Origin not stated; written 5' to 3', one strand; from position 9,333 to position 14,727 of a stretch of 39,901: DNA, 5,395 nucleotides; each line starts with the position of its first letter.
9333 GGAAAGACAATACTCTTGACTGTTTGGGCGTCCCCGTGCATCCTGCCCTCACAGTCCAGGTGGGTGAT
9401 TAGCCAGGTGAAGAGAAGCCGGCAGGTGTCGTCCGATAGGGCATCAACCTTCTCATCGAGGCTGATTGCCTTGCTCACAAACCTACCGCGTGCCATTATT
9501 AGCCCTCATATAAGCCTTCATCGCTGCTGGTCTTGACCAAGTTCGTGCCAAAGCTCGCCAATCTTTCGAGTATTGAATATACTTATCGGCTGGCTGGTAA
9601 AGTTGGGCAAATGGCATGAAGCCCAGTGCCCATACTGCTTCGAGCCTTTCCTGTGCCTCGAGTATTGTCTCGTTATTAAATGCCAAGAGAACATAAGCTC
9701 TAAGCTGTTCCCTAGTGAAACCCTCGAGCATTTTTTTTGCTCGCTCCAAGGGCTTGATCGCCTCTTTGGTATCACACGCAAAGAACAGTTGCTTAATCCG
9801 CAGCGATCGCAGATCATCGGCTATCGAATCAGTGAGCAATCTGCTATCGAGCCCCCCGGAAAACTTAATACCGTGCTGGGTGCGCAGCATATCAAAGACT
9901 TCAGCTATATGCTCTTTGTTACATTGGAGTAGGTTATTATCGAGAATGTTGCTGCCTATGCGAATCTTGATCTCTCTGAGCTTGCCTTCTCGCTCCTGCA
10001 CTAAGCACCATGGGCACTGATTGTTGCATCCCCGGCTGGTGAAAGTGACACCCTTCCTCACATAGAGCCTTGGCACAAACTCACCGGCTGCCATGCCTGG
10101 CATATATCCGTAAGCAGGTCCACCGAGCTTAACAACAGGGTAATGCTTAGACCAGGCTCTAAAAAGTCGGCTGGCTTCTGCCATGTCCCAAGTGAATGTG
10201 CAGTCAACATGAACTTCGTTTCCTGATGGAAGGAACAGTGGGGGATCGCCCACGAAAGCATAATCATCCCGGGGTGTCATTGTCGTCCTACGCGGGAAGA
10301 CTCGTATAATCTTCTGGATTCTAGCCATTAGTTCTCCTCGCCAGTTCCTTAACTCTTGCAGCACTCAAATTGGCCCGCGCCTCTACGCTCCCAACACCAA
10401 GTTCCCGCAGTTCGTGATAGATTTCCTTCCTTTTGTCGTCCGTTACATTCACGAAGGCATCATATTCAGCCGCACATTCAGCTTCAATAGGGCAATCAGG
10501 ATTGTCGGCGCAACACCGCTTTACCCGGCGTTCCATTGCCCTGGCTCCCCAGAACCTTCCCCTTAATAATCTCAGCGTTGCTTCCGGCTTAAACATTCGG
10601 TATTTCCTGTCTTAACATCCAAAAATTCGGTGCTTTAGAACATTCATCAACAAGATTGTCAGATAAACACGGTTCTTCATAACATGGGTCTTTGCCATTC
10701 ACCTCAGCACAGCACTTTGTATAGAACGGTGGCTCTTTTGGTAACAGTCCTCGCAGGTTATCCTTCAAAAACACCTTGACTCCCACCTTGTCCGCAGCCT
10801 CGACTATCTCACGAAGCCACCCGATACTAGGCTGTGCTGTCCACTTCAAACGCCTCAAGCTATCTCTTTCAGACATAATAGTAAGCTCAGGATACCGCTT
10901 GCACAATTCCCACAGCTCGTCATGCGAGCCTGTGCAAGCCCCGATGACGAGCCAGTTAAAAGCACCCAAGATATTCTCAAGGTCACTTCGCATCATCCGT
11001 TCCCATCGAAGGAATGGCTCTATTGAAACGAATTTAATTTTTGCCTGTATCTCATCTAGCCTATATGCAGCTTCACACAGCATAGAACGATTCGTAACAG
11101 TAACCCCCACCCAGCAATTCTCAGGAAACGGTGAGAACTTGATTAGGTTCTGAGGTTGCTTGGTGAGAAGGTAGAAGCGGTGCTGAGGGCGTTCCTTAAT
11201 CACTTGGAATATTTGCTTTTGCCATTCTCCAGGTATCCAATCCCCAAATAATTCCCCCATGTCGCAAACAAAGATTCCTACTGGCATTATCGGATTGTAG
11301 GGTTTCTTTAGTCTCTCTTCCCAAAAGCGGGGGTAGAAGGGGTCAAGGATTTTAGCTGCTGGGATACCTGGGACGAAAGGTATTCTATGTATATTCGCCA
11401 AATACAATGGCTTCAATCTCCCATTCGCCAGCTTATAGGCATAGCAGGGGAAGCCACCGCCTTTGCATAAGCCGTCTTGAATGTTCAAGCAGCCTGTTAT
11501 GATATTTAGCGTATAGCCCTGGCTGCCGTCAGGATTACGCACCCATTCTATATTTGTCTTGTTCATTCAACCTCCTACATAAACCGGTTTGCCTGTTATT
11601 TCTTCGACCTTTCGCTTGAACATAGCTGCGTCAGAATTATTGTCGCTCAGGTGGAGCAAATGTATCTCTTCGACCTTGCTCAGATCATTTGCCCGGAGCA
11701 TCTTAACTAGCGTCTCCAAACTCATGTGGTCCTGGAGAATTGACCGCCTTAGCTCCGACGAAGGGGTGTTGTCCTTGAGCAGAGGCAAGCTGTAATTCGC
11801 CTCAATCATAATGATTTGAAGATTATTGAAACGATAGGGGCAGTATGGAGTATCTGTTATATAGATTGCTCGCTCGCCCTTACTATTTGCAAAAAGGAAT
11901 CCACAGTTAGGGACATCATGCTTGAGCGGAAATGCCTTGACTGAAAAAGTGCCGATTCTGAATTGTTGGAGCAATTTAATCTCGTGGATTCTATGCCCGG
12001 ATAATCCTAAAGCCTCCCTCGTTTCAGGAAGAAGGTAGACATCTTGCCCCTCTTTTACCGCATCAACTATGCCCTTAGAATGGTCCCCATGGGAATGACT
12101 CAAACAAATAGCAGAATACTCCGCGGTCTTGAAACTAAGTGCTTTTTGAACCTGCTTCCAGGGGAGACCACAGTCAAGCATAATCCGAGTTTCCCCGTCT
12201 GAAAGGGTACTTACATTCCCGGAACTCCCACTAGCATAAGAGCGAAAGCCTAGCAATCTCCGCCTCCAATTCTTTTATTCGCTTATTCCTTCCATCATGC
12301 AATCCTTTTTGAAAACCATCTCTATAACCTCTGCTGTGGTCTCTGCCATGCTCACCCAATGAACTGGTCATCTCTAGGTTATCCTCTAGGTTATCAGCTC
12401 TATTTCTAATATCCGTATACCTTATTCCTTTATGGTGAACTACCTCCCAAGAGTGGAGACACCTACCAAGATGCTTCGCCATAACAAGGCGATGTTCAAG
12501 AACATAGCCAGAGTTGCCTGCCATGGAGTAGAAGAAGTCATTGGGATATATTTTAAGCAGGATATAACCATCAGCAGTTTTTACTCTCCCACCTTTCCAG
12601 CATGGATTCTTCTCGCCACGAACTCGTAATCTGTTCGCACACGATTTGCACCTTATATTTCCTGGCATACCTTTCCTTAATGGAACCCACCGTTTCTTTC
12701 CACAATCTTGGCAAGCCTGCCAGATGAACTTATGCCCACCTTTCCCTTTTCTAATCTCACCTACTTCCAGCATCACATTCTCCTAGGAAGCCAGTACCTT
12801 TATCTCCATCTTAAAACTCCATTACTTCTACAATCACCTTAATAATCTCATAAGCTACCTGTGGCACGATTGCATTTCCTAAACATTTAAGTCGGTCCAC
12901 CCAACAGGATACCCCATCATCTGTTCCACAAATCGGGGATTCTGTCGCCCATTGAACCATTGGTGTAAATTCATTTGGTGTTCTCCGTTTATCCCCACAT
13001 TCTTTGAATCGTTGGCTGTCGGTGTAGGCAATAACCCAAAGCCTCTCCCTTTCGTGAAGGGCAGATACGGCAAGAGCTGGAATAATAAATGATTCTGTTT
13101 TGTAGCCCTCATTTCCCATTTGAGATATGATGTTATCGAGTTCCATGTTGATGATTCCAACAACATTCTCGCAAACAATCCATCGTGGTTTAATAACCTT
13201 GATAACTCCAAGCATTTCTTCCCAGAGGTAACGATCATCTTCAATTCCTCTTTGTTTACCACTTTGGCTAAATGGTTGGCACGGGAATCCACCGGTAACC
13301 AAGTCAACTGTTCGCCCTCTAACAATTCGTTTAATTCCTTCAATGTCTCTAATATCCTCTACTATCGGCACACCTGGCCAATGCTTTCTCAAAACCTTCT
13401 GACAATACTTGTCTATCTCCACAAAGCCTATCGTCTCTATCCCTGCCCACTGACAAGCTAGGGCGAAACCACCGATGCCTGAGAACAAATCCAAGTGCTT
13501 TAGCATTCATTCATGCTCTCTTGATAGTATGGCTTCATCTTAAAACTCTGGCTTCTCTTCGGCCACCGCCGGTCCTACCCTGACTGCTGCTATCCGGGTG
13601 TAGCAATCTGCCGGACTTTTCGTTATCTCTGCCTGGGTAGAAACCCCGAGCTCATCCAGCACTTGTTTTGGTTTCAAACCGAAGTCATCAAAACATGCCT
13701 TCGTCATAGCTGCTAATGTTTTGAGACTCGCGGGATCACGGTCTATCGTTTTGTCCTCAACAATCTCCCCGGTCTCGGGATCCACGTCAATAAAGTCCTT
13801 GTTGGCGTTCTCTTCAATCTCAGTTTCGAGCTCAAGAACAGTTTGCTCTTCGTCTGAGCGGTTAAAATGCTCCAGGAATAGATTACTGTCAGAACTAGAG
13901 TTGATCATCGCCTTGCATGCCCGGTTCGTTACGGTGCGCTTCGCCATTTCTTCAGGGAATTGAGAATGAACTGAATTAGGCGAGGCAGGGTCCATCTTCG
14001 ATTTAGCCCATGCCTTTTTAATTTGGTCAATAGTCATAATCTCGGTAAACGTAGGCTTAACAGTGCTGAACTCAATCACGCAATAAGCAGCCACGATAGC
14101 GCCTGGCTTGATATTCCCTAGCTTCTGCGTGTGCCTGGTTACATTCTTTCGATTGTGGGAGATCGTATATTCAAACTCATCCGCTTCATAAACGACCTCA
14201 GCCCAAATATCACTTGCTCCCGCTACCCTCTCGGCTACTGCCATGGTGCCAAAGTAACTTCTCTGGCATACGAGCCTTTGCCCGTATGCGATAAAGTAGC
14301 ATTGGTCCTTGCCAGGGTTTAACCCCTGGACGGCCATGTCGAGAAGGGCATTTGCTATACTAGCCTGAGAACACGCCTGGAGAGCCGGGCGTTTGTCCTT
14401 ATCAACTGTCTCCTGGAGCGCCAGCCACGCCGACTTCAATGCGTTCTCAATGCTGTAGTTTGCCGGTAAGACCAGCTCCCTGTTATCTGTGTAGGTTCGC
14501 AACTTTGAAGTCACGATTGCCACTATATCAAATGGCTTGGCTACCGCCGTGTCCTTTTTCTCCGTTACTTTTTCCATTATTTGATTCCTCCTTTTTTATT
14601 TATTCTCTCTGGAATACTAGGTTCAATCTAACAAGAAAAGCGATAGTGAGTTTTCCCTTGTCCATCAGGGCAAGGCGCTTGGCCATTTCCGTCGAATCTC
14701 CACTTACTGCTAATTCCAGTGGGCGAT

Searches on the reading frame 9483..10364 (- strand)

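Call 9: search_protein_families(library=phrogs, proteins=[window:9483-10364:-], max_evalue=0.001)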
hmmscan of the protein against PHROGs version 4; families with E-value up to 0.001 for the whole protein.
window:9483-10364:- (293 aa): 1 family
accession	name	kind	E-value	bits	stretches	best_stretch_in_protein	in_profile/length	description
phrog_9298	-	other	2.8e-27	96.8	1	105-276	99-277/305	radical SAM domain protein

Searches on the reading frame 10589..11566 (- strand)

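Call 9: search_protein_families(library=phrogs, proteins=[window:10589-11566:-], max_evalue=0.001)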
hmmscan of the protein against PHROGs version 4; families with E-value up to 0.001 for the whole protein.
window:10589-11566:- (325 aa): 1 family
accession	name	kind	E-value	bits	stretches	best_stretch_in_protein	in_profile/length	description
phrog_2045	-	unknown function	3.5e-36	126.1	1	1-215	2-203/299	-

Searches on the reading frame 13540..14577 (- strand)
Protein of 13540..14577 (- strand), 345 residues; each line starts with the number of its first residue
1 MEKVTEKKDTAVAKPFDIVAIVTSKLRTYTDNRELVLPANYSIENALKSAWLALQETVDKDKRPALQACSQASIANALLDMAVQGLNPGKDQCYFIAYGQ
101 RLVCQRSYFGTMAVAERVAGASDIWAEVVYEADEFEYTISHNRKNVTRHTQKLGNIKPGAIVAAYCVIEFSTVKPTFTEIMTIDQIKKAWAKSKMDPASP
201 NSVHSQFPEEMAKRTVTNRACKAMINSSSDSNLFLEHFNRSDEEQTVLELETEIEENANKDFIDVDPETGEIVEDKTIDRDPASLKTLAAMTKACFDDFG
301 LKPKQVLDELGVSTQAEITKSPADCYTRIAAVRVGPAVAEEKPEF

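Call 9: search_protein_families(library=phrogs, proteins=[window:13540-14577:-], max_evalue=0.001)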
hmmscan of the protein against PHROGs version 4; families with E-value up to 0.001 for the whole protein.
window:13540-14577:- (345 aa): 3 families
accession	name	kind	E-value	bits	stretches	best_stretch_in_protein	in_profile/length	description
phrog_148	-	DNA, RNA and nucleotide metabolism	1.3e-69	236.7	1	11-287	22-283/387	RecT-like ssDNA annealing protein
phrog_18803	-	unknown function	2.5e-23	83.8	1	181-271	1-90/126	-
phrog_2780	-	DNA, RNA and nucleotide metabolism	7.5e-12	46.3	1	84-314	67-289/369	RecT-like ssDNA annealing protein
